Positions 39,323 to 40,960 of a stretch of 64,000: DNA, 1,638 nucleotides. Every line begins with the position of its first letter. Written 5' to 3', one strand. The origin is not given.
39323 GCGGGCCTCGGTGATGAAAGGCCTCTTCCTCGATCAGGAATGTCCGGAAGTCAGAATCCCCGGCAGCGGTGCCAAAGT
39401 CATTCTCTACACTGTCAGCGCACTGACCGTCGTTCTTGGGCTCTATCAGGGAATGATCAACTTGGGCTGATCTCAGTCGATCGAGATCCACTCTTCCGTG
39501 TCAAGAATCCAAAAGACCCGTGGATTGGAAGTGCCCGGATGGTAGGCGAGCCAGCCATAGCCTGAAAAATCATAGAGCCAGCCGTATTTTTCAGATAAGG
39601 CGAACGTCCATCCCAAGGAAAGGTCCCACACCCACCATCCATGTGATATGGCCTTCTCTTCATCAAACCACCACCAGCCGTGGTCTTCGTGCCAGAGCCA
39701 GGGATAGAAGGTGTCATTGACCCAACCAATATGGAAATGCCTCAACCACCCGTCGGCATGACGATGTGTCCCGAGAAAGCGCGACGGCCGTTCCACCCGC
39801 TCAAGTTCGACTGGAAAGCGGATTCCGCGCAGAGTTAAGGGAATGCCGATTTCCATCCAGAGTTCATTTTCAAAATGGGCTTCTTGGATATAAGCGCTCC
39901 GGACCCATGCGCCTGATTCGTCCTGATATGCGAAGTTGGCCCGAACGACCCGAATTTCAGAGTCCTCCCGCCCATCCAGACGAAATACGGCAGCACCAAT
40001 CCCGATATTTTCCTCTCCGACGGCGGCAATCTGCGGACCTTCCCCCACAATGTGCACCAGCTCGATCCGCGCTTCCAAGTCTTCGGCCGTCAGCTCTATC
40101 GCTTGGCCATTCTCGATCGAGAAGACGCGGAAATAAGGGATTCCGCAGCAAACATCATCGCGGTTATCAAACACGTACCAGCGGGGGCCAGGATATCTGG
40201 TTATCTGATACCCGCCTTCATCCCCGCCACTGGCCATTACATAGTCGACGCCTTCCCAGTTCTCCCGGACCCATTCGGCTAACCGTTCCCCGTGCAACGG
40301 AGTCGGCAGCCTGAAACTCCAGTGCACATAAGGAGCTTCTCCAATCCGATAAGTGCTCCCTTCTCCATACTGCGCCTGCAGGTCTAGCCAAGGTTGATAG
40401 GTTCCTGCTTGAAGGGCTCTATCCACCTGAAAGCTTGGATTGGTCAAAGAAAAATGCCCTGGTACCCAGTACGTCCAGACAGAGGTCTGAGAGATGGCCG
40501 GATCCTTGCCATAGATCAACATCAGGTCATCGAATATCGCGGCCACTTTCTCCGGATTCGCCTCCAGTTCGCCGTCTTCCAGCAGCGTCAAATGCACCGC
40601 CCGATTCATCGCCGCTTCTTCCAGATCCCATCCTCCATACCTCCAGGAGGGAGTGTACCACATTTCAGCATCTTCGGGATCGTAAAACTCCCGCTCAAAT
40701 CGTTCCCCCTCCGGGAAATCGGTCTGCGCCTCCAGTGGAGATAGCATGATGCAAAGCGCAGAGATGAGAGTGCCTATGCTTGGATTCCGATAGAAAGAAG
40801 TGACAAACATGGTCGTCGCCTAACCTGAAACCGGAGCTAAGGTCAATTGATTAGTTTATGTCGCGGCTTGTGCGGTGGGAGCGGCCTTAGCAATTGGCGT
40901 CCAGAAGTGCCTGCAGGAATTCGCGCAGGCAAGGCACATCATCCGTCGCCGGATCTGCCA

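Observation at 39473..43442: Two-gene extracytoplasmic cassette with no recognisable family, set tail-to-tail against the nuo operon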

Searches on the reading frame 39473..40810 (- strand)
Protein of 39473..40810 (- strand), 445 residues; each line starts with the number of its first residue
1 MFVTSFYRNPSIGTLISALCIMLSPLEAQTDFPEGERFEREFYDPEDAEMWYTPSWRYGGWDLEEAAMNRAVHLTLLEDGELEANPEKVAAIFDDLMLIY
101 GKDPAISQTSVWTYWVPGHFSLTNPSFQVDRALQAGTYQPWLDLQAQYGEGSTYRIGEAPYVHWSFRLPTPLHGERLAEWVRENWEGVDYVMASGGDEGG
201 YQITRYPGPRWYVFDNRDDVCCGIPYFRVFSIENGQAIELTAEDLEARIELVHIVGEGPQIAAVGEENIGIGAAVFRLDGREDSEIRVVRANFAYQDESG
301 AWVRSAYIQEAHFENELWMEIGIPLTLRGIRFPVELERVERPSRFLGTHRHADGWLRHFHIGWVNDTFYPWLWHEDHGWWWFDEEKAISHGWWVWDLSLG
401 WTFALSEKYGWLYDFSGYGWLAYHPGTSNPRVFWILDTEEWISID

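Call 3: search_protein_families(library=pfam, proteins=[window:39473-40810:-], max_evalue=1)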
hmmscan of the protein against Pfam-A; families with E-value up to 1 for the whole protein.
window:39473-40810:- (445 aa): 0 families
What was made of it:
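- On Lytic transglycosylase (SLT) for the 'GWRESAW' stretch of the large protein's C-domain: No SLT hit (call 3).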

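Call 4: search_protein_families(library=ncbifam, proteins=[window:39473-40810:-], max_evalue=1)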
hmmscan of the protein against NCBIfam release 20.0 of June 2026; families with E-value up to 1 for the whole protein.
window:39473-40810:- (445 aa): 0 families

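Call 6: search_solved_structures(query=window:39473-40810:-, max_evalue=1)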
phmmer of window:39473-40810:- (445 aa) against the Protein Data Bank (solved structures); distinct sequences matched with E-value up to 1: 1.
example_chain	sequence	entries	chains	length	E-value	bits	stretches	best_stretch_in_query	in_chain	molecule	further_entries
4gzv_A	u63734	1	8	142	0.47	12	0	122-189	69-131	hypothetical protein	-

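Call 8: find_homologous_proteins(query=window:39473-40810:-, max_evalue=0.001)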
Query window:39473-40810:- (445 aa): 2 proteins with E <= 0.001 among 4650 candidates.
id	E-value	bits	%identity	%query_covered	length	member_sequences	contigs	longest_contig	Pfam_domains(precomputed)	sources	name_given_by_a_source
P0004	0.0e+0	1066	100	100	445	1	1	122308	-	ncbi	-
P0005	4.1e-37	146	28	98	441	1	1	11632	-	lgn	-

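Call 11: find_encoding_contigs(protein=P0005, flank=10000)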
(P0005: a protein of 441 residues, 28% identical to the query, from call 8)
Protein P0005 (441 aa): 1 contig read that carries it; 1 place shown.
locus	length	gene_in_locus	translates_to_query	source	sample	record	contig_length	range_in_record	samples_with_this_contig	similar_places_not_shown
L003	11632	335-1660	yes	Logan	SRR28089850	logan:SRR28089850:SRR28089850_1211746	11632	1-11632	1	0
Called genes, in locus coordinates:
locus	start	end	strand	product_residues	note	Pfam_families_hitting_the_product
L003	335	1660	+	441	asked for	-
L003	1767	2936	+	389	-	PF04055:Radical_SAM, PF06968:BATS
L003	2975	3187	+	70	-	PF02597:ThiS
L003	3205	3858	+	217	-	PF02581:TMP-TENI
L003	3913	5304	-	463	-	PF00749:tRNA-synt_1c, PF19269:Anticodon_2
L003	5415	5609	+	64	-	PF09957:VapB_antitoxin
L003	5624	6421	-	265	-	PF00813:FliP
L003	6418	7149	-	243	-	PF04347:FliO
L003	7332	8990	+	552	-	PF07730:HisKA_3, PF02518:HATPase_c (faint)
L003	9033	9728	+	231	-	PF00072:Response_reg, PF00196:GerE, PF08281:Sigma70_r4_2 (weak)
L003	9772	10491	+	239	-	PF00072:Response_reg, PF00196:GerE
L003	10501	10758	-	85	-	-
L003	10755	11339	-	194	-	PF01202:SKI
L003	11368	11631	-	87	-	?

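Call 17: find_related_loci(query=A2, collection=metagenome_contigs, flank=10000)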
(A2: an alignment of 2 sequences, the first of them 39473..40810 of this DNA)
Query A2 (445 aa) in metagenome_contigs; peptide patterns used: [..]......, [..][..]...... (x = any residue, [..] = any of these).
226 stretches matched a pattern, but none encodes a relative of the query by tblastn (E <= 1e-3).
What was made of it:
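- Tried and rejected: The first metagenome scan for the small protein found nothing (call 17).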

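Call 28: search_protein_families(library=phrogs, proteins=[window:39473-40810:-], max_evalue=1)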
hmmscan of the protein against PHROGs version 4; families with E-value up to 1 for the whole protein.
window:39473-40810:- (445 aa): 0 families

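Call 29: search_protein_families(library=padloc, proteins=[window:39473-40810:-], max_evalue=1)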
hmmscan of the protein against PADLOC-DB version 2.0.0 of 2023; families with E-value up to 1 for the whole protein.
window:39473-40810:- (445 aa): 0 families
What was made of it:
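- No PADLOC hit (call 29).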

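Call 37: search_protein_representatives(alignment_id=A2)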
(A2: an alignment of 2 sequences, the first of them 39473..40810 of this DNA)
Query: 2 sequences, 480 profile positions. Proteins with E-value up to 0.001 (for the whole library): 828; up to 1e-10: 44; up to 1e-30: 10. The best 150 are listed.
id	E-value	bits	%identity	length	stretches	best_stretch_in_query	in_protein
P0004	9.3e-251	849.2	-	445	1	1-480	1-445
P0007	7.4e-128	444.0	-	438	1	49-479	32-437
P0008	4.3e-78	279.9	-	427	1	55-479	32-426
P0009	8.8e-58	212.9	-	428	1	52-479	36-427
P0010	1.7e-54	202.0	-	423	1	55-480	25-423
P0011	5.2e-50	187.2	-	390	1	65-480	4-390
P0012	3.5e-34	135.1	-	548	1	55-480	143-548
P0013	6.5e-33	130.9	-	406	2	377-480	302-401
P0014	9.2e-32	127.1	-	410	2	376-479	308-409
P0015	4.6e-31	124.8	-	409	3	357-475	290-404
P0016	1.4e-30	123.2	-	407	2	373-479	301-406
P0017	5.8e-16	75.0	-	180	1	375-479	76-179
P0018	1.0e-14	70.8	-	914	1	285-480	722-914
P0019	3.3e-14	69.2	-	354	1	368-474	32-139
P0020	4.3e-14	68.8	-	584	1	379-479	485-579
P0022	1.5e-13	67.0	-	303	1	75-256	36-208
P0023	1.6e-13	66.9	-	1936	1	379-479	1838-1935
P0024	2.2e-13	66.5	-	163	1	388-480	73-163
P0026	4.3e-13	65.5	-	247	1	64-241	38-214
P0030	1.0e-12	64.3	-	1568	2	398-478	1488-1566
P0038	1.6e-11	60.4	-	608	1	60-240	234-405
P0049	7.7e-11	58.1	-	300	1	71-293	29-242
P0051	1.1e-10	57.5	-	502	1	71-252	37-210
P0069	6.5e-10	55.0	-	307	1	67-263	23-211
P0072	8.3e-10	54.7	-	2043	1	395-478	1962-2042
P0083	1.7e-09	53.6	-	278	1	68-242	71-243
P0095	3.4e-09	52.6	-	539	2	64-249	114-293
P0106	4.8e-09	52.2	-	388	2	66-259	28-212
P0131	2.5e-08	49.8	-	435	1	75-244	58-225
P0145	4.4e-08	49.0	-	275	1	70-282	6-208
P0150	5.2e-08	48.7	-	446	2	139-247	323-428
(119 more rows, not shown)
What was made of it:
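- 39476..39784 (-): Small protein residues 343-445: Trp/Tyr-rich ~100-aa terminal module. Consensus: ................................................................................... 828 library proteins match the small-family profile at E<=1e-3, most through this module (call 37).
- Strong profile matches for the small family (E down to 1e-128, call 37).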

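Call 38: search_protein_families(library=pfam, proteins=[P0018, P0023, P0030, P0072, P0022, P0026, P0038, P0012, P0013, P0020], max_evalue=0.001)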
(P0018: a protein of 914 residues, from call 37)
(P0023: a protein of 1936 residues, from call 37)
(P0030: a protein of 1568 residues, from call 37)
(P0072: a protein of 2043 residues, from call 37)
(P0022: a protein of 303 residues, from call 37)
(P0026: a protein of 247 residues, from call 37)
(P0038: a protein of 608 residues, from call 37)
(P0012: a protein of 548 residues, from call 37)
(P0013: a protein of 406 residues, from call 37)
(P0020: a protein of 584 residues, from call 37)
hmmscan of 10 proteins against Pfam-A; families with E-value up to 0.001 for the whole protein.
P0018 (914 aa): 0 families

P0023 (1936 aa): 5 families
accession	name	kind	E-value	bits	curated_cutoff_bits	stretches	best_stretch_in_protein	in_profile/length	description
PF00082.27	Peptidase_S8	-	2.1e-46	159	21.8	1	225-479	3-271/288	Subtilase family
PF13927.12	Ig_3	-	1.5e-09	38.7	30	1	595-663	1-78/78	Immunoglobulin domain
PF13895.12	Ig_2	-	7e-08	33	27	1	539-590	28-78/79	Immunoglobulin domain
PF07679.22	I-set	-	1.7e-07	31.6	23.7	0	515-591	5-90/90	Immunoglobulin I-set domain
PF17957.7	Big_7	-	0.00015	22.8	24.1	1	1268-1319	18-69/70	Bacterial Ig domain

P0030 (1568 aa): 4 families
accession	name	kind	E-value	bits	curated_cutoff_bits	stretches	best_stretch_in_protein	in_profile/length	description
PF00932.25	LTD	-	7.2e-49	165.2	34.3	3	993-1104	6-108/109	Lamin Tail Domain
PF13290.12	CHB_HEX_C_1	-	1.3e-27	95.9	22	2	374-439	3-67/67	Chitobiase/beta-hexosaminidase C-terminal domain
PF13287.12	Fn3_assoc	-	5.7e-26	90.8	23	2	385-442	3-59/59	Fn3 associated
PF08757.17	CotH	-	1.3e-15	58.2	23.8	1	592-873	34-300/322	CotH kinase protein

P0072 (2043 aa): 8 families
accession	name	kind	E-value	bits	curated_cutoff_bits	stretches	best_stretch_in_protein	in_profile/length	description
PF17957.7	Big_7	-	1e-99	327.6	24.1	6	251-308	4-59/70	Bacterial Ig domain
PF06832.18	BiPBP_C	-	1e-16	61.1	26.8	0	483-532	44-87/90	Penicillin-Binding Protein C-terminus Family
PF16640.11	Big_3_5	-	3.4e-15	56.8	35.5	0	1089-1152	4-68/88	Bacterial Ig-like domain (group 3)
PF00801.26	PKD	-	1.8e-06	28.3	23.5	0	499-538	45-80/80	PKD domain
PF14041.11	Lipoprotein_21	-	4.5e-06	27.2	25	0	269-305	16-48/87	LppP/LprE lipoprotein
PF07495.19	Y_Y_Y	-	0.00022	21.5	26.6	0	1525-1547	29-51/65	Y_Y_Y domain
PF13584.12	BatD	-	0.00052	21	24.1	0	507-540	59-92/92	BatD DUF11 like domain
PF19077.6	Big_13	-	0.00052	20.9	27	0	512-540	72-100/102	Bacterial Ig-like domain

P0022 (303 aa): 2 families
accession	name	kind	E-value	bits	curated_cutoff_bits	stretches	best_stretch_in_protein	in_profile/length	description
PF13860.13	FlgD_ig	-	3.9e-06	27.2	27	1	234-291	18-76/79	FlgD Ig-like domain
PF18962.6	Por_Secre_tail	-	0.00092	19.9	27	0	221-297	3-71/75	Secretion system C-terminal sorting domain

P0026 (247 aa): 0 families

P0038 (608 aa): 0 families

P0012 (548 aa): 0 families

P0013 (406 aa): 0 families

P0020 (584 aa): 1 family
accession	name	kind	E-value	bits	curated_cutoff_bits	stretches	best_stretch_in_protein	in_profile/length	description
PF13360.13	PQQ_2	-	3.3e-06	27.4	27.6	1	86-284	67-231/233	Outer membrane protein assembly factor BamB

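Call 42: find_related_loci(query=A6, collection=metagenome_contigs, flank=10000)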
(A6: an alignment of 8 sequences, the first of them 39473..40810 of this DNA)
Query A6 (445 aa) in metagenome_contigs; peptide patterns used: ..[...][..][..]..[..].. (x = any residue, [..] = any of these).
85 stretches matched a pattern; 5 encode a relative of the query (tblastn E <= 1e-3); 5 distinct loci.
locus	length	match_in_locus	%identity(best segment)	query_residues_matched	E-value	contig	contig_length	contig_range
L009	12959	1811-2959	28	68-445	2e-44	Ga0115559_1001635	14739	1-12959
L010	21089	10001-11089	29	89-445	4e-40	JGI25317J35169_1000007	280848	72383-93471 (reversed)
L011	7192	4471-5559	29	89-445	4e-40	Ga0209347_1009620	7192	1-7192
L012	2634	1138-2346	26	56-445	6e-31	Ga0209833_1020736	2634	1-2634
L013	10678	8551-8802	33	339-426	5e-5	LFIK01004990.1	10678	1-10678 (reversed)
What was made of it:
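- Tried and rejected: The second, with a wider alignment, gave 5 loci (call 42).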

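Call 43: find_encoding_contigs(protein=P0008, flank=10000)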
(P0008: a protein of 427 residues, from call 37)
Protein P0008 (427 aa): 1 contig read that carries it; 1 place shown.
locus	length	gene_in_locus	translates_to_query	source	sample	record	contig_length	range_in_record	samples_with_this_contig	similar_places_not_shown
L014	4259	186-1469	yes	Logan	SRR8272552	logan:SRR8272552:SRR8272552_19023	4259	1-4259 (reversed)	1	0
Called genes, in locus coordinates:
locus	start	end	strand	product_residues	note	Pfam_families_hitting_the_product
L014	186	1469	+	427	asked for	-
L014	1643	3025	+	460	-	PF00749:tRNA-synt_1c, PF19269:Anticodon_2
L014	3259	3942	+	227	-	-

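Call 47: predict_structure(alignment_id=A2)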
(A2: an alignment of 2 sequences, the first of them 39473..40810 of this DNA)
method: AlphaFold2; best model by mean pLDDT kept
length: 445 residues; sequences in the alignment: 2
mean_pLDDT: 34.4   pTM: 0.24
mean pLDDT of the five models: 34.4, 32.3, 30.5, 30.3, 30.2
residues with pLDDT >= 90: 0; 70-90: 0; 50-70: 30; < 50: 415
segments of 3 or more residues with pLDDT < 50: 1-176, 184-412, 416-418, 425-430
pLDDT, mean of each block of 10 residues (from residue 1): 26 32 30 30 32 27 36 34 42 42 30 24 27 35 41 31 36 45 44 36 35 30 34 42 39 25 26 26 29 30 29 24 24 25 26 30 31 37 34 39 44 51 49 62 60
secondary structure, 60 per line:
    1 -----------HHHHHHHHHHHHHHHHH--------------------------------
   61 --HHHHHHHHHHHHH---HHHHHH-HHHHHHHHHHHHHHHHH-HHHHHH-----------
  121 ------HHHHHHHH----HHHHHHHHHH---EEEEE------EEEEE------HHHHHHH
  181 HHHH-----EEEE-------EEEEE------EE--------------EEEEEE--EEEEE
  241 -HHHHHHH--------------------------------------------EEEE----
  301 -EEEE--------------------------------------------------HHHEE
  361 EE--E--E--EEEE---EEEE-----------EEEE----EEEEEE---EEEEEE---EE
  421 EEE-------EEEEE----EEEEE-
elements in order: H12-28 H63-75 H79-84 H86-102 H104-109 H127-134 H139-148 E152-156 E163-167 H174-184 E190-193 E201-205 E228-233 E236-240 H242-248 E293-296 E302-305 E359-362 E371-374 E378-381 E393-396 E401-406 E410-415 E419-423 E431-435 E440-444
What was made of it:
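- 39785..40114 (-): Small protein residues 233-342: poorly conserved middle region. It is specific to the ~430-aa subfamily and its fold is unknown. The AF2 model is unusable, pLDDT 34 (call 47).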

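Call 49: search_solved_structures(query=A6, max_evalue=1)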
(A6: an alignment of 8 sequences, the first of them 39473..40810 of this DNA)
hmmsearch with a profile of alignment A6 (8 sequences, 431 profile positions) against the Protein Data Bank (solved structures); distinct sequences matched with E-value up to 1: 1.
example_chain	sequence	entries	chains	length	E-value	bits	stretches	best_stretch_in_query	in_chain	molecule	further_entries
1enw_A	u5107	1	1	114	0.8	11.8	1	71-122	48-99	TRANSCRIPTION ELONGATION FACTOR S-II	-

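Call 50: search_protein_families(library=pfam, alignment_id=A6, max_evalue=0.1)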
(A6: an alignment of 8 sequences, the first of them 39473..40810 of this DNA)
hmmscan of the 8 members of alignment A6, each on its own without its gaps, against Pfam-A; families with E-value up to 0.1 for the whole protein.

A. member 1, window:39473-40810:- (445 aa): 0 families

B. families by the number of members that match (of 8 scanned): 0 families

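Call 56: find_encoding_contigs(protein=window:39473-40810:-, flank=3000, max_places=4)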
Protein window:39473-40810:- (445 aa): no gene with exactly this product is on record in the collection.

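Call 59: search_protein_families(library=ncbifam, proteins=[P0023, P0030, P0072, P0018, P0020, P0013, P0017, P0024, P0022, P0026], max_evalue=0.01)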
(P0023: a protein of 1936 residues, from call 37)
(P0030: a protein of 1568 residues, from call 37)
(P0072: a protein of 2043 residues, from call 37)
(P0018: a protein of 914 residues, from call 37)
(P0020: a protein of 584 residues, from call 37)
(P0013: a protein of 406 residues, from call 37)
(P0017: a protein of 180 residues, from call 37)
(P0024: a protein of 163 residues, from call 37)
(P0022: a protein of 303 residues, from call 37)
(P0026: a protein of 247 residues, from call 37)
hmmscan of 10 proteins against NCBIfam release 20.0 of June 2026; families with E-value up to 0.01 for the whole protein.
P0023 (1936 aa): 5 families
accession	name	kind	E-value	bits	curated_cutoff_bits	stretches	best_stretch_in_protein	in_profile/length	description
TIGR03921.1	T7SS_mycosin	equivalog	5.3e-42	144.2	278.75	1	270-505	35-287/353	type VII secretion-associated serine protease mycosin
NF033595.1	denti_PrtP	equivalog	4.6e-25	88.3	300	2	137-328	108-292/606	dentilisin complex serine proteinase subunit PrtP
NF049966.1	QH_SP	equivalog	2.3e-16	59.9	165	1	275-477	30-207/219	subtilisin-like serine protease QhpE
TIGR03895.1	protease_PatA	subfamily_domain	1.4e-13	50.5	421.05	1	287-477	1-196/606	PatA/PatG family cyanobactin maturation protease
NF040809.1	germ_prot_CspBA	exception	5.2e-05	21.1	1250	1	227-383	655-827/1099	bifunctional germination protease/germinant receptor pseudoprotease CspBA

P0030 (1568 aa): 1 family
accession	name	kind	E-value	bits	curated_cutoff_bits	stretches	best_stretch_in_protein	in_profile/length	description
NF042962.1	DUF499_antiphage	equivalog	1.1e-07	30.2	1200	1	379-432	841-890/1025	anti-phage-associated DUF499 domain-containing protein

P0072 (2043 aa): 3 families
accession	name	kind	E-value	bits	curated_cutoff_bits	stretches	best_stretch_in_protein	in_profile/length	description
NF038032.1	CehA_McbA_metalo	domain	1e-05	25.1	80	0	1065-1157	209-302/315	CehA/McbA family metallohydrolase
NF012211.1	tand_rpt_95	domain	0.0014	18.5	90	0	89-153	27-88/98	tandem-95 repeat protein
NF041940.1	choice_anch_X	domain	0.0038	16.9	25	0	508-522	22-36/37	choice-of-anchor X domain-containing protein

P0018 (914 aa): 0 families

P0020 (584 aa): 1 family
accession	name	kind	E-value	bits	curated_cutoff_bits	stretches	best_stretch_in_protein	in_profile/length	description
TIGR04534.2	ELWxxDGT_rpt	domain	3.6e-95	311.9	65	8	364-408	1-45/47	ELWxxDGT repeat protein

P0013 (406 aa): 0 families

P0017 (180 aa): 0 families

P0024 (163 aa): 1 family
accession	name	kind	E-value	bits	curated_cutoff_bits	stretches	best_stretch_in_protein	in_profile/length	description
TIGR02543.1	List_Bact_rpt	repeat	0.0053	17.1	20.95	0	22-41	4-23/44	TIGR02543 family repeat protein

P0022 (303 aa): 7 families
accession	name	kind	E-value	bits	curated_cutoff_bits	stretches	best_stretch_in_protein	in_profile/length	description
NF033707.1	T9SS_sortase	equivalog_domain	9e-07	26.9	420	1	219-295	1001-1082/1095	type IX secretion system sortase PorU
TIGR04183.1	Por_Secre_tail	domain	6.2e-06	26.1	23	1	221-299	3-69/72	T9SS type A sorting domain-containing protein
NF005176.1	PRK06655.1-1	equivalog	1.7e-05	24.8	230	1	238-297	97-157/197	flagellar hook assembly protein FlgD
NF038113.1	T9SSA_dep_M36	equivalog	0.0027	15.9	885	1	219-297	795-864/869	T9SS-dependent M36 family metallopeptidase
NF052323.1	T9SSA_dep_M6i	equivalog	0.0027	15.7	600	1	221-292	962-1028/1043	T9SS-dependent M6-like inactivated metalloprotease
NF009453.0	PRK12813.1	equivalog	0.003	17.1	264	1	245-292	131-175/223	flagellar basal body rod modification protein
NF052228.1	T9SS_PorZ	equivalog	0.0068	14.9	260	1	267-295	719-747/757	type IX secretion system anionic LPS delivery protein PorZ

P0026 (247 aa): 0 families
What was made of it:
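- On T9SS C-terminal sorting domain (Por_Secre_tail, TIGR04183): No match in the window protein or in 18 other module-bearing proteins (calls 3, 4, 38, 50, 59).
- Closest known: Terminal sorting or retention domains of exoproteins. Same: In the N-domain family it is interchangeable with a T9SS CTD (P0022, calls 38, 59).
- Closest known: Terminal sorting or retention domains of exoproteins. Different: No HMM match to Por_Secre_tail, CHU_C-type or CW_binding families (calls 3, 4, 38, 50, 59).
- Closest known: 'Choice-of-anchor' type domains. Different: It matches none of the named choice-of-anchor models in NCBIfam 20.0 (calls 4, 59).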

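Call 64: search_dna_similar(query=window:39473-40810:-, collection=plasmids, mode=protein, max_evalue=0.001, max_rows=10)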
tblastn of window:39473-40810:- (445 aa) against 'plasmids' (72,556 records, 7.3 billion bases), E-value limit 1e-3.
No match.

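Call 66: search_dna_similar(query=window:39473-40810:-, collection=phages, mode=protein, max_evalue=0.001, max_rows=10)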
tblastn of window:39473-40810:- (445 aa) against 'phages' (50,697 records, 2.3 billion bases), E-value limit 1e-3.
No match.
